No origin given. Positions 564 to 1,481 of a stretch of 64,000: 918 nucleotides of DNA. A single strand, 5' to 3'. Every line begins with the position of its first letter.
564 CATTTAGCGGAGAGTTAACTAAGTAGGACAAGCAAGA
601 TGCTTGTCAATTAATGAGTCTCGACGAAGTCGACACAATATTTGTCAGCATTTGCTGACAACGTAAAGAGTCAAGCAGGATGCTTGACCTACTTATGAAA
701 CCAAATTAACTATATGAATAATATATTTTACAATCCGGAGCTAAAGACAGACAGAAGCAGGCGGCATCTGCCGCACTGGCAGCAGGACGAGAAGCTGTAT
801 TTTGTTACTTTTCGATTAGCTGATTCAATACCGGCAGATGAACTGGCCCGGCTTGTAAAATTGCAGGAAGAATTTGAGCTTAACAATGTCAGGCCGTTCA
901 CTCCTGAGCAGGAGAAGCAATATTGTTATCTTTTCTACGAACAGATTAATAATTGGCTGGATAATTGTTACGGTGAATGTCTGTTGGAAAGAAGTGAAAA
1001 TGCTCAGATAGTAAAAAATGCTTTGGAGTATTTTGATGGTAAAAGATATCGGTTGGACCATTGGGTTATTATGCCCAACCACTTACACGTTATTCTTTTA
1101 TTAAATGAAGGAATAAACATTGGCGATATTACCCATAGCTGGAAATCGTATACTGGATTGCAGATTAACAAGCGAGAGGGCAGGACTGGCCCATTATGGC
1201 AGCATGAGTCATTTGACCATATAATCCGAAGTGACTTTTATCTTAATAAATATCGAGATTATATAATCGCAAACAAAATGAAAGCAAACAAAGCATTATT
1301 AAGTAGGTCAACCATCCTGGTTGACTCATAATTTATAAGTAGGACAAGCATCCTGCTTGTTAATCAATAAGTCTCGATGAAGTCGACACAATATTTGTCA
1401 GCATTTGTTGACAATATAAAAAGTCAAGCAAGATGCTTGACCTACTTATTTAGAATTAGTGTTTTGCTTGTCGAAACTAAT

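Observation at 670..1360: RAYT-type Y1 transposase flanked by inverted GTAG-hairpin REPs, sitting in one slot of the array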

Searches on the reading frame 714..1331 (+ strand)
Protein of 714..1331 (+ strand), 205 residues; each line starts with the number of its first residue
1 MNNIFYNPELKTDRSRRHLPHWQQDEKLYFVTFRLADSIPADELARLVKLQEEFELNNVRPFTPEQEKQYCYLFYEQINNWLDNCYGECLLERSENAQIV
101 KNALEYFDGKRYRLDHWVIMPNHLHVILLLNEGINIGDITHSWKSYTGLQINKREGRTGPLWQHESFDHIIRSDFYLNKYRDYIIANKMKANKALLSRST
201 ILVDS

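Call 3: search_protein_families(library=pfam, proteins=[window:714-1331:+], max_evalue=1)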
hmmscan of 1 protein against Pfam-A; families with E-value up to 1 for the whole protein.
window:714-1331:+ (205 aa): 2 families
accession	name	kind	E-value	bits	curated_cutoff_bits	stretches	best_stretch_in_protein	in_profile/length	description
PF01797.21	Y1_Tnp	-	0.00011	22.8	23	1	104-184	33-118/121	Transposase IS200 like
PF06782.17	UPF0236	-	0.039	13.2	24.3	1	52-120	198-266/400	Uncharacterised protein family (UPF0236)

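Call 4: search_protein_families(library=ncbifam, proteins=[window:714-1331:+], max_evalue=1)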
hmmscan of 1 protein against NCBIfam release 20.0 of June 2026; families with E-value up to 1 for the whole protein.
window:714-1331:+ (205 aa): 2 families
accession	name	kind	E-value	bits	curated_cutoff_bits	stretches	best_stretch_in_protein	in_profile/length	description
NF047646.1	REP_Tyr_transpos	equivalog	6.4e-21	74.8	80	1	90-192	24-135/146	REP-associated tyrosine transposase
NF033573.1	transpos_IS200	equivalog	0.027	14.7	55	1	95-158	30-93/126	IS200/IS605 family transposase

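Call 9: find_encoding_contigs(protein=window:714-1328:+, flank=10000, max_places=10)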
Protein window:714-1328:+ (205 aa): no gene with exactly this product is on record in the collection.

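Call 10: find_homologous_proteins(query=window:714-1328:+)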
Query window:714-1328:+ (205 aa): 905 proteins with E <= 0.001 among 997 candidates; the best 120 are listed.
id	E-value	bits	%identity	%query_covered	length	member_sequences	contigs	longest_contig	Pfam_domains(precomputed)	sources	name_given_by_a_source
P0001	3.4e-138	476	100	100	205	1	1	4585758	-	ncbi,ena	-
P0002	8.7e-87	308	65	99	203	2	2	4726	PF01797.22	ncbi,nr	ncbi:MAG: transposase [Sedimentisphaerales bacterium]|nr:transposase [Sedimentisphaerales bacterium]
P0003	3.6e-79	283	60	96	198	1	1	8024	PF01797.22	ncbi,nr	ncbi:MAG: transposase, partial [Sedimentisphaerales bacterium]|nr:transposase [Sedimentisphaerales b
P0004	4.3e-79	283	63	100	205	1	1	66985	PF01797.22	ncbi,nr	ncbi:MAG: transposase [Phycisphaerae bacterium]|nr:transposase [Phycisphaerae bacterium]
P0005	1.9e-77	277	61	97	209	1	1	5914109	PF01797.22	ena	-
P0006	3.4e-77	277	61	97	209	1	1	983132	PF01797.22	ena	-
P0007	3.2e-76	273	57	98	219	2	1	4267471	PF01797.22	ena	-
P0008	1.9e-73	264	57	94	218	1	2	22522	PF01797.22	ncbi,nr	ncbi:MAG: transposase [Sedimentisphaerales bacterium]|nr:transposase [Sedimentisphaerales bacterium]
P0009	2.1e-72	261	57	94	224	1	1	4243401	PF01797.22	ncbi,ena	-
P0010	3.3e-72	260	57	98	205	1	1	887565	PF01797.22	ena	-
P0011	1.6e-71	258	57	100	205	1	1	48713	PF01797.22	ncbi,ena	-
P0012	5.6e-70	253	53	99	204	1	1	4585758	PF01797.22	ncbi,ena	-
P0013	3.1e-68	247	52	96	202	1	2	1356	-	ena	-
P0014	5.5e-65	237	51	95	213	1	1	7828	PF01797.22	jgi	jgi:REP element-mobilizing transposase RayT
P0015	2.0e-64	235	50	99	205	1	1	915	PF01797.22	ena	-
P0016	1.1e-62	229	50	97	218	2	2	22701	PF01797.22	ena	-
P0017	2.1e-62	228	50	98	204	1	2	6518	PF01797.22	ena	-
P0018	1.2e-61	226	52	98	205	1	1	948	PF01797.22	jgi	jgi:putative transposase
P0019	3.9e-61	224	49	96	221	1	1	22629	PF01797.22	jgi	jgi:REP element-mobilizing transposase RayT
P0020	4.6e-61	224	52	98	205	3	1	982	PF01797.22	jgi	jgi:REP element-mobilizing transposase RayT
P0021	1.2e-60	223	52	93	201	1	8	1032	PF01797.22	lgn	-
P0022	2.8e-60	221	51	98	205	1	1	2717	PF01797.22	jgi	jgi:REP element-mobilizing transposase RayT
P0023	4.0e-60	221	50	97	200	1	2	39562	PF01797.22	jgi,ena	-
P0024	5.5e-60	220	50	97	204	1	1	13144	PF01797.22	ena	-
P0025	6.0e-60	220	49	99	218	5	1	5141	PF01797.22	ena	-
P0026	2.3e-59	218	52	98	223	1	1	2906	PF01797.22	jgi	jgi:REP element-mobilizing transposase RayT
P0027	1.6e-58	216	48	98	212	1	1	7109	PF01797.22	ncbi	ncbi:MAG: transposase [Planctomycetota bacterium]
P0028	5.2e-58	214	52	97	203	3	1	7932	PF01797.22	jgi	jgi:REP element-mobilizing transposase RayT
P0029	2.4e-57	212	49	91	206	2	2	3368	PF01797.22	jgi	jgi:REP element-mobilizing transposase RayT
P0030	2.7e-57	212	51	97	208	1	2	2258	PF01797.22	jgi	-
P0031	3.1e-57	211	49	96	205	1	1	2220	PF01797.22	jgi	jgi:REP element-mobilizing transposase RayT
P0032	4.2e-57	211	50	92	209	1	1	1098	PF01797.22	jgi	jgi:REP element-mobilizing transposase RayT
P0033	6.8e-57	210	47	98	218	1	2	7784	PF01797.22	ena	-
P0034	9.0e-57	210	48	93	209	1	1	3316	PF01797.22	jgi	jgi:REP element-mobilizing transposase RayT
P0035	9.4e-57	210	48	92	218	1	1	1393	PF01797.22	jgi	jgi:REP element-mobilizing transposase RayT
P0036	2.9e-56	208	49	97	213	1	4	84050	PF01797.22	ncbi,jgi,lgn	jgi:REP element-mobilizing transposase RayT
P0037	4.4e-56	208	50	92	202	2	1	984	PF01797.22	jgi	jgi:REP element-mobilizing transposase RayT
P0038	1.0e-55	206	49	96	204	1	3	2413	PF01797.22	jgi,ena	-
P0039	1.1e-55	206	50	98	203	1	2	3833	PF01797.22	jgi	jgi:REP element-mobilizing transposase RayT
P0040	1.2e-55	206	49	97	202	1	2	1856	PF01797.22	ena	-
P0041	1.4e-55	206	49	97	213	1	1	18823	PF01797.22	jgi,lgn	jgi:REP element-mobilizing transposase RayT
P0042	1.1e-54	203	47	97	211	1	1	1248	PF01797.22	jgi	jgi:REP element-mobilizing transposase RayT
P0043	1.4e-54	203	46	98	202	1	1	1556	PF01797.22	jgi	jgi:REP element-mobilizing transposase RayT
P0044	1.6e-54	203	49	93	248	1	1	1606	PF01797.22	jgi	jgi:REP element-mobilizing transposase RayT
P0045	9.4e-54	200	49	95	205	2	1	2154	PF01797.22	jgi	jgi:hypothetical protein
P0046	1.8e-53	199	47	93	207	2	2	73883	PF01797.22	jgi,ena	-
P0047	1.9e-53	199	47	97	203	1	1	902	PF01797.22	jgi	jgi:REP element-mobilizing transposase RayT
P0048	2.8e-53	198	47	93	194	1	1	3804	PF01797.22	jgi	jgi:REP element-mobilizing transposase RayT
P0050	3.0e-53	198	47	97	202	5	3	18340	PF01797.22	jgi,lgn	jgi:REP element-mobilizing transposase RayT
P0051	3.2e-53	198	48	96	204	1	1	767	PF01797.22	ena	-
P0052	3.3e-53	198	49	96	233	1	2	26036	PF01797.22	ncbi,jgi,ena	-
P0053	7.8e-53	197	49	92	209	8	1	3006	PF01797.22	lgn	-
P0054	8.4e-53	197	48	96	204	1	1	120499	PF01797.22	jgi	jgi:REP element-mobilizing transposase RayT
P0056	1.4e-52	196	49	92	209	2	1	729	PF01797.22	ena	-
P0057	1.4e-52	196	48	94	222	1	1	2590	PF01797.22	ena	-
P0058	1.4e-52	196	49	92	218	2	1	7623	PF01797.22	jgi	-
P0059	2.8e-52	195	45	97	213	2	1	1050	PF01797.22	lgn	-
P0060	3.5e-52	195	47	93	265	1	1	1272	PF01797.22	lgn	-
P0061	3.9e-52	195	47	94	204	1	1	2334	PF01797.22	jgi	-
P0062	4.1e-52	195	47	93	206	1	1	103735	PF01797.22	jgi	jgi:REP element-mobilizing transposase RayT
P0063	4.1e-52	195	48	93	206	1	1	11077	PF01797.22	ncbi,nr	ncbi:MAG: hypothetical protein A2Y77_04735 [Planctomycetes bacterium RBG_13_62_9]|nr:MAG: hypothetic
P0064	4.5e-52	195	46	93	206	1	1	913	PF01797.22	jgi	jgi:REP element-mobilizing transposase RayT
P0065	5.8e-52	194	44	98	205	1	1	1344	PF01797.22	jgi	jgi:REP element-mobilizing transposase RayT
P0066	7.6e-52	194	48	96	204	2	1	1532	PF01797.22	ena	-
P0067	1.1e-51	193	46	92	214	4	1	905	PF01797.22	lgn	-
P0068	1.2e-51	193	47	92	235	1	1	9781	PF01797.22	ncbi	-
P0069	1.5e-51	193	51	85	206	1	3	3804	PF01797.22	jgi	-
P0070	1.6e-51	193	45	98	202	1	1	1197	PF01797.22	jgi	jgi:REP element-mobilizing transposase RayT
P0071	1.8e-51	193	46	97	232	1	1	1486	PF01797.22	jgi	jgi:REP element-mobilizing transposase RayT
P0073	2.2e-51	192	46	93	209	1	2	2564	PF01797.22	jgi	jgi:REP element-mobilizing transposase RayT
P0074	2.6e-51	192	47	92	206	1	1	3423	PF01797.22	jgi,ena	-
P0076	7.7e-51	191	48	88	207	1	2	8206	PF01797.22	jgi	jgi:REP element-mobilizing transposase RayT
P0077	8.9e-51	190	47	93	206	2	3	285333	PF01797.22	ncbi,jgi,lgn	jgi:REP element-mobilizing transposase RayT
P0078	1.2e-50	190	47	93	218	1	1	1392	PF01797.22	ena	-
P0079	1.4e-50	190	45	99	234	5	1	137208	PF01797.22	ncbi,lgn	-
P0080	1.5e-50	190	46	95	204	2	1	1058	PF01797.22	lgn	-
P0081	1.7e-50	189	50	87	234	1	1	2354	PF01797.22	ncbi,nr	ncbi:transposase [Candidatus Sumerlaeota bacterium]|nr:transposase [Candidatus Sumerlaeota bacterium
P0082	1.7e-50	189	47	95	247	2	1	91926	PF01797.22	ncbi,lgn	-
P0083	1.9e-50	189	48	92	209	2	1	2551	PF01797.22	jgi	jgi:REP element-mobilizing transposase RayT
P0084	3.3e-50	188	47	93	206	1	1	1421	PF01797.22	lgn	-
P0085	4.3e-50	188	47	93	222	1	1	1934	PF01797.22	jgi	jgi:REP element-mobilizing transposase RayT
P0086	4.5e-50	188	46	96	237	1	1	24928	PF01797.22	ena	-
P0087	5.2e-50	188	48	91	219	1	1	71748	PF01797.22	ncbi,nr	ncbi:MAG: transposase [Opitutales bacterium]|nr:transposase [Opitutales bacterium]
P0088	5.4e-50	188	45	99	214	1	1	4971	PF01797.22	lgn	-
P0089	5.4e-50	188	48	92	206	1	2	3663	PF01797.22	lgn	-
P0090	5.8e-50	188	47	93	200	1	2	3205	PF01797.22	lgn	-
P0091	6.0e-50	188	45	93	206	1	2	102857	PF01797.22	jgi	jgi:REP element-mobilizing transposase RayT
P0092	7.2e-50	187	47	93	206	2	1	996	PF01797.22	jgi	jgi:REP element-mobilizing transposase RayT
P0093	7.5e-50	187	48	93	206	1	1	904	PF01797.22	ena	-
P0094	9.9e-50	187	45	93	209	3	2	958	PF01797.22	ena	-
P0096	1.7e-49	186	51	84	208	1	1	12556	PF01797.22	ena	-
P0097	1.9e-49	186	47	93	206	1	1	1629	PF01797.22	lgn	-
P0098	2.6e-49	186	46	97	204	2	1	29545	PF01797.22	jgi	jgi:REP element-mobilizing transposase RayT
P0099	2.7e-49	185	47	93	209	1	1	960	PF01797.22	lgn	-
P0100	3.1e-49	185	43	93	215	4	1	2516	PF01797.22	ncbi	-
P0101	3.4e-49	185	47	96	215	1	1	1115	PF01797.22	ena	-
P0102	3.8e-49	185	46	97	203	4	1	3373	PF01797.22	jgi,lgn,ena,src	-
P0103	4.7e-49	185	47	92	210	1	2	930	PF01797.22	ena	-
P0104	4.9e-49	185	44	93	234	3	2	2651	PF01797.22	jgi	-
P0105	9.9e-49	184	46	93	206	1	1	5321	PF01797.22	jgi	-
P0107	1.9e-48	183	44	95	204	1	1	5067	PF01797.22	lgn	-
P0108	2.1e-48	183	53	72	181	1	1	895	PF01797.22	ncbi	-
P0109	2.7e-48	182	44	91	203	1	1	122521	PF01797.22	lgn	-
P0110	5.3e-48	181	48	91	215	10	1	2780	PF01797.22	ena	-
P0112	5.8e-48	181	48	91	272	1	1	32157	PF01797.22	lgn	-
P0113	6.1e-48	181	47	88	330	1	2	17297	PF01797.22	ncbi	-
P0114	7.9e-48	181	43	98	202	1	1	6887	PF01797.22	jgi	jgi:REP element-mobilizing transposase RayT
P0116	1.3e-47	180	46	92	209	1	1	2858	PF01797.22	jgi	jgi:hypothetical protein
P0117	1.4e-47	180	46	93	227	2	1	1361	PF01797.22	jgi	-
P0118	3.0e-47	179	46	93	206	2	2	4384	PF01797.22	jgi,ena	-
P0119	3.3e-47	179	44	93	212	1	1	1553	PF01797.22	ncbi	-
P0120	3.4e-47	179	44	93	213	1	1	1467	PF01797.22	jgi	-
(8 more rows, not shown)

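Call 11: find_encoding_contigs(protein=P0001, flank=10000, max_places=5)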
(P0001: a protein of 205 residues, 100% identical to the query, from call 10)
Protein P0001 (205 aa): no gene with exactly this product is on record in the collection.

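Call 12: find_encoding_contigs(protein=P0012, flank=10000, max_places=5)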
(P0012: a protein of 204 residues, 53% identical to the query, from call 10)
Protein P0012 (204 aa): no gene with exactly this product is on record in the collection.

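Call 13: list_cluster_members(proteins=[P0001, P0012, P0005, P0007, P0009])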
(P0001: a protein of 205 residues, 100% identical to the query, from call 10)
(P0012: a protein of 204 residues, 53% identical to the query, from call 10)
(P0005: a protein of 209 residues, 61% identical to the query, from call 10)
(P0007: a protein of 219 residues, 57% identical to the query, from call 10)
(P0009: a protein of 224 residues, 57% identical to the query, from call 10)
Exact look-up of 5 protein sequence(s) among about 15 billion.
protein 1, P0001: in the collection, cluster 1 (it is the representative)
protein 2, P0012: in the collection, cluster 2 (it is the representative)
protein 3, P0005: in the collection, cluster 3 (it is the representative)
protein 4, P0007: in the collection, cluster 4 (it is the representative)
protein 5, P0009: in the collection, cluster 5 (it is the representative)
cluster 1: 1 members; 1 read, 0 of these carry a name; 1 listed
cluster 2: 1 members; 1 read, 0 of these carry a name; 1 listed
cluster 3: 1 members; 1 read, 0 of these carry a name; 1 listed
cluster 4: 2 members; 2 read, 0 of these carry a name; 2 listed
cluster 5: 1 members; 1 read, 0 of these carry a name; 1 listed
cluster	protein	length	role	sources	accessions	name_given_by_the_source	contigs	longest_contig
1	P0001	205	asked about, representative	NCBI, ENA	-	-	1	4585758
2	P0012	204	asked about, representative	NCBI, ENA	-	-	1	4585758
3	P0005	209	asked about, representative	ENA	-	-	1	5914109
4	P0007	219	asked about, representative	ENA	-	-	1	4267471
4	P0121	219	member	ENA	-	-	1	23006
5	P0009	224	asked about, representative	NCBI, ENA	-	-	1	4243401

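Call 18: search_solved_structures(query=window:714-1328:+, max_evalue=1, show_alignments=3)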
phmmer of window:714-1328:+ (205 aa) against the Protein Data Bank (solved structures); distinct sequences matched with E-value up to 1: 2.
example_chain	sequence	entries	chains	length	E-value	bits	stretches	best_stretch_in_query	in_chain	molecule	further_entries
4er8_A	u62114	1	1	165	0.00016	24.4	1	108-190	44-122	TnpArep for protein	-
9e5c_1p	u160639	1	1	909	0.84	12.3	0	112-144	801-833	ATPase AAA-type core domain-containing protein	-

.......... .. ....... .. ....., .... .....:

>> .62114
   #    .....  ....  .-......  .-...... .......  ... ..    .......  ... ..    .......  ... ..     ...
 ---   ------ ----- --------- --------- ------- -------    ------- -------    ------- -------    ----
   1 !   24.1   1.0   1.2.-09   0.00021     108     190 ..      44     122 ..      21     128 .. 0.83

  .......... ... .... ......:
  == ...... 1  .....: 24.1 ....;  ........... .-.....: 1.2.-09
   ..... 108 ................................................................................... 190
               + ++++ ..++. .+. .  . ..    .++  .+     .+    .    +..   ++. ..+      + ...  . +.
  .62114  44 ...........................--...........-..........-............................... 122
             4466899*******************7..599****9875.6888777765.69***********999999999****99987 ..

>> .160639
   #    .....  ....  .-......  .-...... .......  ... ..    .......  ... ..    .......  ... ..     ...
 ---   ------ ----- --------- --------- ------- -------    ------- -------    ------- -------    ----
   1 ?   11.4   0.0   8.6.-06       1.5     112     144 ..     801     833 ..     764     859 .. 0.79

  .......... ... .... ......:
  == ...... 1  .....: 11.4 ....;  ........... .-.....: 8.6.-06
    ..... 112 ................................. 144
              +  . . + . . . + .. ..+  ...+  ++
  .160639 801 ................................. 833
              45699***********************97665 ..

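Call 21: find_encoding_contigs(protein=P0002, flank=3000, max_places=3)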
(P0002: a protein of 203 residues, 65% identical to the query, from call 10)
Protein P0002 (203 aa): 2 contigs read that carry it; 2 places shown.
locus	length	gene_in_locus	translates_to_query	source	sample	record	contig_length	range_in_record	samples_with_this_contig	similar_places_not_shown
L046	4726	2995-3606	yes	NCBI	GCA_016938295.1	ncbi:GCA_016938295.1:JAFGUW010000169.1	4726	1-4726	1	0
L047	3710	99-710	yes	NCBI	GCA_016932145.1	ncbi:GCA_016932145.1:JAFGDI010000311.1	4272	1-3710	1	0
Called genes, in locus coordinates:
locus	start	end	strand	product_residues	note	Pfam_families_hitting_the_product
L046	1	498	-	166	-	PF01555:N6_N4_Mtase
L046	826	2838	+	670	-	PF03483:B3_4, PF03484:B5, PF17759:tRNA_synthFbeta, PF03147:FDX-ACB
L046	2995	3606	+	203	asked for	PF01797:Y1_Tnp (weak)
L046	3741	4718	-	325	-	PF00490:ALAD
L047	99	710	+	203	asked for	PF01797:Y1_Tnp (weak)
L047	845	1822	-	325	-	PF00490:ALAD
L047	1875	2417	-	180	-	PF00857:Isochorismatase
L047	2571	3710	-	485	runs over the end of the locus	PF13487:HD_5, PF01966:HD, PF07238:PilZ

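Call 22: find_encoding_contigs(protein=P0005, flank=3000, max_places=3)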
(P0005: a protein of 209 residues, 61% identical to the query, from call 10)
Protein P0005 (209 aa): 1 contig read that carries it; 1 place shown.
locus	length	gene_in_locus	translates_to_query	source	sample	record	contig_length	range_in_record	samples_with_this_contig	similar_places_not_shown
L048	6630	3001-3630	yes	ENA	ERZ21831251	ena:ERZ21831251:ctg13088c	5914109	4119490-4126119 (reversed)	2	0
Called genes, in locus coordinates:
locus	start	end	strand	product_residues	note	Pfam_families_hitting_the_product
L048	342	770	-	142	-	-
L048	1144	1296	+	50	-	-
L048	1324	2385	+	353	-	PF14020:DUF4236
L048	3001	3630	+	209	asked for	PF01797:Y1_Tnp (weak)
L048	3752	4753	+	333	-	PF01118:Semialdhyde_dh, PF02774:Semialdhyde_dhC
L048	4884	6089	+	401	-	PF01960:ArgJ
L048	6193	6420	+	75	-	-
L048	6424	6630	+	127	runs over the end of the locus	PF02661:Fic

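Call 23: find_encoding_contigs(protein=P0007, flank=3000, max_places=3)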
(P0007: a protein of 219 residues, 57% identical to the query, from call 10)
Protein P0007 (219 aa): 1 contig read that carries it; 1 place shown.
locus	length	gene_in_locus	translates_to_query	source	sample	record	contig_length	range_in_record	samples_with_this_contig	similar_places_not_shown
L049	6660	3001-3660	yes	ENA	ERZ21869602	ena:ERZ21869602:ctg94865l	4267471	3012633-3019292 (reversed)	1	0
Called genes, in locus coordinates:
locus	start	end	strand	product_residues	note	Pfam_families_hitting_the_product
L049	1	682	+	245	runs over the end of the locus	PF04973:NMN_transporter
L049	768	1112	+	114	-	-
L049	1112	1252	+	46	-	-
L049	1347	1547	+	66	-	-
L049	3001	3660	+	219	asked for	PF01797:Y1_Tnp (weak)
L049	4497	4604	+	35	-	-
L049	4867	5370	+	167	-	-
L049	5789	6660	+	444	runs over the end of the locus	-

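Call 28: find_encoding_contigs(protein=P0009, flank=3000, max_places=2)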
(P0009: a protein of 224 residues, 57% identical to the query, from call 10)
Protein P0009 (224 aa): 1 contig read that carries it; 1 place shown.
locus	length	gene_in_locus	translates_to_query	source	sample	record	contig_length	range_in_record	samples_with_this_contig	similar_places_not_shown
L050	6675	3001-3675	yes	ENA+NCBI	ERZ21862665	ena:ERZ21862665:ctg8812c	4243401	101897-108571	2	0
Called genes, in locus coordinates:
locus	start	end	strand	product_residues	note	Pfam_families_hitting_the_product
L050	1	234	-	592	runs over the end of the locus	PF01268:FTHFS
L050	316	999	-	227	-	PF02660:G3P_acyltransf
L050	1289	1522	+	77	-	-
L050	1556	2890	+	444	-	PF01663:Phosphodiest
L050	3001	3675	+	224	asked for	PF01797:Y1_Tnp (weak)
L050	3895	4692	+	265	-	PF01507:PAPS_reduct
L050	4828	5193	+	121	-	PF05635:23S_rRNA_IVP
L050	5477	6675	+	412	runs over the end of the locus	PF00009:GTP_EFTU, PF03144:GTP_EFTU_D2 (weak), PF22594:GTP-eEF1A_C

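Call 29: find_encoding_contigs(protein=P0010, flank=3000, max_places=2)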
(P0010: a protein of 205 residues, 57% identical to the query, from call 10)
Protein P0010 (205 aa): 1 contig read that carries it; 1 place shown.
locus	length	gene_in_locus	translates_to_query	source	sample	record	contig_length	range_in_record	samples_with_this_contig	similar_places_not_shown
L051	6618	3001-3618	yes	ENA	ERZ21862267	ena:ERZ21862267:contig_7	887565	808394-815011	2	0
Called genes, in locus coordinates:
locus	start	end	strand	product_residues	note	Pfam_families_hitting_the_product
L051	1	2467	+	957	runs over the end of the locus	-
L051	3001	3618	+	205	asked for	PF01797:Y1_Tnp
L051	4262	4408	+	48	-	-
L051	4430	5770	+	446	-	PF00078:RVT_1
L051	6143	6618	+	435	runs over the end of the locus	PF01408:GFO_IDH_MocA, PF22725:GFO_IDH_MocA_C3, PF19051:GFO_IDH_MocA_C2, PF02894:GFO_IDH_MocA_C (weak), PF19051:GFO_IDH_MocA_C2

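Call 30: find_encoding_contigs(protein=P0006, flank=3000, max_places=2)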
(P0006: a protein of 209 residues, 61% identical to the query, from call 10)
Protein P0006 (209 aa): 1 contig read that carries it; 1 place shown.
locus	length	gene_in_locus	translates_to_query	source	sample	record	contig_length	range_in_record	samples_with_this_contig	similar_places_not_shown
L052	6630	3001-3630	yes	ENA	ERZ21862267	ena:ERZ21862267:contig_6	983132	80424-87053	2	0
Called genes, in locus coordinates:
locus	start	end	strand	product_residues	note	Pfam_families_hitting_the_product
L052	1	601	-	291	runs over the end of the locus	PF01882:DUF58, PF00092:VWA (weak), PF13519:VWA_2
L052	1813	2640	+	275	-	-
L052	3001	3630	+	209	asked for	PF01797:Y1_Tnp (weak)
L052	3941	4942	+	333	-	PF01118:Semialdhyde_dh, PF02774:Semialdhyde_dhC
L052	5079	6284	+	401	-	PF01960:ArgJ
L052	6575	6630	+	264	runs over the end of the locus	-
